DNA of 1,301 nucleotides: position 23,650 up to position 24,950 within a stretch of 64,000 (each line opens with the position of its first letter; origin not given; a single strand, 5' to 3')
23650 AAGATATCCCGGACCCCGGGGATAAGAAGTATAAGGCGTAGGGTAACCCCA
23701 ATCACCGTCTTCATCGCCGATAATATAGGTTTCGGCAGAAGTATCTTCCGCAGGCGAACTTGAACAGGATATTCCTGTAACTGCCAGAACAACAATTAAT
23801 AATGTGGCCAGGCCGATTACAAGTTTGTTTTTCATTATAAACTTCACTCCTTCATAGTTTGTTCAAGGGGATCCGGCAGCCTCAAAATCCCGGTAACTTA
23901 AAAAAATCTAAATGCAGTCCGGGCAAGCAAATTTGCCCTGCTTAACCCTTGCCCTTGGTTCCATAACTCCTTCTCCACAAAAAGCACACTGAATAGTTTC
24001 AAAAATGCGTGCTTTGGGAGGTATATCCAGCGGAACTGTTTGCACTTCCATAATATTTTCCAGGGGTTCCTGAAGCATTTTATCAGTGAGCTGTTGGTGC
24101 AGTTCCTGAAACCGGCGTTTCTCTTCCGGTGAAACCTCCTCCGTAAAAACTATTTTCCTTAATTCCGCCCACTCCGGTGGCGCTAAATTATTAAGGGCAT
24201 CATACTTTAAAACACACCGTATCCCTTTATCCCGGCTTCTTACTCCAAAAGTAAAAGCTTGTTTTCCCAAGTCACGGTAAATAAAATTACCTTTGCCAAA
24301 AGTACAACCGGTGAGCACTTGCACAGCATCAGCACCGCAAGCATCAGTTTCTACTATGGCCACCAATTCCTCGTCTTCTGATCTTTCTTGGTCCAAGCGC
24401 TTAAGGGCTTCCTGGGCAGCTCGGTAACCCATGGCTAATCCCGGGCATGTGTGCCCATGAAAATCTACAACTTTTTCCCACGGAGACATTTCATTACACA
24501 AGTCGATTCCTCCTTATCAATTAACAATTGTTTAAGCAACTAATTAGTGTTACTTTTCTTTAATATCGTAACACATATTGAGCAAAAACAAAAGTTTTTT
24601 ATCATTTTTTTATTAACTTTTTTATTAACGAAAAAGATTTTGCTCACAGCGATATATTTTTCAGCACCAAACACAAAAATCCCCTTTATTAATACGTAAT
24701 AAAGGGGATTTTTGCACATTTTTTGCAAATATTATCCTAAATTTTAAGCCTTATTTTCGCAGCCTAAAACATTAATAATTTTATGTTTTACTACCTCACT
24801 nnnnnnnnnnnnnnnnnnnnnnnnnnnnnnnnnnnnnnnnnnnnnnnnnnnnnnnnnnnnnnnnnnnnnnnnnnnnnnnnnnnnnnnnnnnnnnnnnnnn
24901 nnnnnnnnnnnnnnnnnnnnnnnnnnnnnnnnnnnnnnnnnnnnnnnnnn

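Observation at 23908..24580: FmdE-family zinc-finger protein as leader gene of a Dpp/Nik-type ABC importer, preceded by a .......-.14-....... dyad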

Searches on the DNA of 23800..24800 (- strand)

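Call 8: search_rna_families(source=window, start=23800, end=24800, threshold=evalue, max_evalue=1)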
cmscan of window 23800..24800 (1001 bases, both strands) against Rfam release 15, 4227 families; matches with E-value up to 1: 7.
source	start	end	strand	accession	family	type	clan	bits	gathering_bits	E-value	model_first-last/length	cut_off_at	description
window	24669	24768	-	RF04342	Plastid-psbA-1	Cis-reg;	CL00153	30.6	54.3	0.097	1-114/114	no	Plastid-psbA-1 3UTR RNA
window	24577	24715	+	RF01470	rli38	Gene; sRNA;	-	28.3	49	0.13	1-150/150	no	Listeria sRNA rli38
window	24652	24729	-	RF02445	SpR14_sRNA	Gene; sRNA;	-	28.2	50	0.13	1-80/80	no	Streptococcus sRNA SpR14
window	24644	24711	+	RF02844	RefA9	Gene; antisense;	-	25.1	49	0.23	1-64/64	no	Enterococcus sRNA A9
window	24677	24760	-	RF02844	RefA9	Gene; antisense;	-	23.5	49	0.52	1-64/64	no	Enterococcus sRNA A9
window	24669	24722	-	RF03839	MIR2599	Gene; miRNA;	-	20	120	0.61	1-132/132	no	MIR2599 microRNA precursor family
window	24672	24716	-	RF04207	MIR5048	Gene; miRNA;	-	17.2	160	0.16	1-356/356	no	MIR5048 microRNA precursor family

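Call 59: search_rna_families(sources=[L012, L013, L026, L029, L031, L033, L036, L037, L038, L040, L151], threshold=gathering)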
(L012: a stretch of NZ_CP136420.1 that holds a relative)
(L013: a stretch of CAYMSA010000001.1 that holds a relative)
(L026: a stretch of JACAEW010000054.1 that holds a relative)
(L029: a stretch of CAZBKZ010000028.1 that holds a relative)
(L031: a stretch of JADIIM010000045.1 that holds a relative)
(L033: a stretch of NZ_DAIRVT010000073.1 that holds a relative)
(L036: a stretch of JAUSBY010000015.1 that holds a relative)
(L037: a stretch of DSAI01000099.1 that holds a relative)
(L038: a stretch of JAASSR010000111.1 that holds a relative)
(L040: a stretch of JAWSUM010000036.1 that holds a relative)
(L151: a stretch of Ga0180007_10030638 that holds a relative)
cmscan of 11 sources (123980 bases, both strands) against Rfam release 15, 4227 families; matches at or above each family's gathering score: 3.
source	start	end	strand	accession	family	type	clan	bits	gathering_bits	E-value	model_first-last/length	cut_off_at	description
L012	13772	13981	+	RF00174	Cobalamin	Cis-reg; riboswitch;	CL00101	102.3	31.5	3.4e-24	1-189/189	no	Cobalamin riboswitch aptamer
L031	3278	3365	+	RF03169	c-di-GMP-II-GAG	Cis-reg; riboswitch;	CL00127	62.4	40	1e-09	1-86/86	no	c-di-GMP-II-GAG riboswitch aptamer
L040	1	71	+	RF00005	tRNA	Gene; tRNA;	CL00001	43.7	29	1e-05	5-71/71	5'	tRNA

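Call 60: search_rna_families(sources=[L045, L053, L054, L056, L058, L060, L068, L072, L079, L146], threshold=gathering)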
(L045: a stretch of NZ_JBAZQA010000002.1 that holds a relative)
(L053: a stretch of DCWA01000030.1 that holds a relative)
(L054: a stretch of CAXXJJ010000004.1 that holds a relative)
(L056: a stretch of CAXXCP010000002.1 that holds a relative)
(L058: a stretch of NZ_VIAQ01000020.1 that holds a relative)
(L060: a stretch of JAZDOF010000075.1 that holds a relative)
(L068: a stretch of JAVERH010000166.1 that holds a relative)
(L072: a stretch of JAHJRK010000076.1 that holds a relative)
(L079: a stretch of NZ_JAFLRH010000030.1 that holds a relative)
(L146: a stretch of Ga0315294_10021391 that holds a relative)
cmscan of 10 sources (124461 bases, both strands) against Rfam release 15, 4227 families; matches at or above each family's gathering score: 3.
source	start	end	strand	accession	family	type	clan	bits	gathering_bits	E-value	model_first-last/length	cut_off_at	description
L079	11791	11974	+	RF00174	Cobalamin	Cis-reg; riboswitch;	CL00101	105.5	31.5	4.2e-25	1-189/189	no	Cobalamin riboswitch aptamer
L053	4412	4484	-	RF00005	tRNA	Gene; tRNA;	CL00001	67.7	29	2.6e-12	1-71/71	no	tRNA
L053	4239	4312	-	RF00005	tRNA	Gene; tRNA;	CL00001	64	29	2.7e-11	1-71/71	no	tRNA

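Call 79: search_rna_families(sources=[L001, L006, L010, L014, L022, L032, L041, L049, L065, L070, L084, L109, L090], threshold=gathering)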
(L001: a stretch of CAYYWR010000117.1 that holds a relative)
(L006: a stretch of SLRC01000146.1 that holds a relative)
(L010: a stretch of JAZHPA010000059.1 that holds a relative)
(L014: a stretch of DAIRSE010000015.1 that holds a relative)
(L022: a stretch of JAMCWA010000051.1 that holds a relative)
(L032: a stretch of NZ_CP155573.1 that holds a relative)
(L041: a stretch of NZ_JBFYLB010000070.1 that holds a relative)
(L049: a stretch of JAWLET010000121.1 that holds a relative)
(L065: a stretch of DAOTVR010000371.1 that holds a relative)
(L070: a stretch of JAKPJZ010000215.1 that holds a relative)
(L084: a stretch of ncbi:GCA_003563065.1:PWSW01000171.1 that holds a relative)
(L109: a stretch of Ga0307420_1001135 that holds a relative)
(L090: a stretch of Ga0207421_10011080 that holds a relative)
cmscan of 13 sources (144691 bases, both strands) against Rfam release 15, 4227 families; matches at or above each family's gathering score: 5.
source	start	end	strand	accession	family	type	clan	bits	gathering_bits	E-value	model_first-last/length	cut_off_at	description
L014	15173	15402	-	RF02005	group-II-D1D4-6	Intron;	CL00102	154.7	49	3.9e-44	1-225/225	no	Group II catalytic intron D1-D4-6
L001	9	195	+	RF00174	Cobalamin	Cis-reg; riboswitch;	CL00101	122.3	31.5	7.9e-30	1-189/189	no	Cobalamin riboswitch aptamer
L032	4883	5128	-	RF00230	T-box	Cis-reg; leader;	-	119.1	93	2.1e-25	1-219/219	no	T-box leader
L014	3206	3292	-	RF01051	c-di-GMP-I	Cis-reg; riboswitch;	CL00126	81.4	35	4.2e-14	1-87/87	no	c-di-GMP-I riboswitch aptamer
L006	702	778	+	RF00029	Intron_gpII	Intron;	-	53.4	40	2.6e-07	1-77/77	no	Group II catalytic intron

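Call 80: search_rna_families(sources=[L093, L092, L088, L091, L089, L081, L115, L132, L148, L162, L114, L107, L104, L096, L098, L099, L127, L156, L134, L137], threshold=gathering)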
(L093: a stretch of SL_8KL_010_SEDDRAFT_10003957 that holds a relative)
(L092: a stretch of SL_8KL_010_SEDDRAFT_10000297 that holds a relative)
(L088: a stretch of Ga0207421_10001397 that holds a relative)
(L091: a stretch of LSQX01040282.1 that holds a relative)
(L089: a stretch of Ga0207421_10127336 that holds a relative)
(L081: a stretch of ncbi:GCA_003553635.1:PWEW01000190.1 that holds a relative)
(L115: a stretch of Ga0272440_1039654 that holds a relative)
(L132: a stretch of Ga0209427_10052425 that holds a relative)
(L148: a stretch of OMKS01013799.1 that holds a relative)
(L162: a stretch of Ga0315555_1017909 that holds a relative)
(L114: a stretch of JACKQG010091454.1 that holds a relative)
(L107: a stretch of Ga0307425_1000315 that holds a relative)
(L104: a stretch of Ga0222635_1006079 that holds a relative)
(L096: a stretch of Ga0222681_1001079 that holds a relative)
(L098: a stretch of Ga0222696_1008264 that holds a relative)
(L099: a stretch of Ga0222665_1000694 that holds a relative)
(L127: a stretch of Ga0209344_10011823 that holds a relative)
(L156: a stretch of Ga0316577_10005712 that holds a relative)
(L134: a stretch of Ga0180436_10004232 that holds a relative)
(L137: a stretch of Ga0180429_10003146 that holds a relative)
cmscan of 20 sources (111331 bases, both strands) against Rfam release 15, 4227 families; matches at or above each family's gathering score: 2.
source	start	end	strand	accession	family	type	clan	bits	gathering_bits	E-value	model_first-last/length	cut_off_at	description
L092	3517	3702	+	RF00174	Cobalamin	Cis-reg; riboswitch;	CL00101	125.9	31.5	5.6e-31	1-189/189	no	Cobalamin riboswitch aptamer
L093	3426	3615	+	RF00174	Cobalamin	Cis-reg; riboswitch;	CL00101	117.7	31.5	1.2e-28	1-189/189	no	Cobalamin riboswitch aptamer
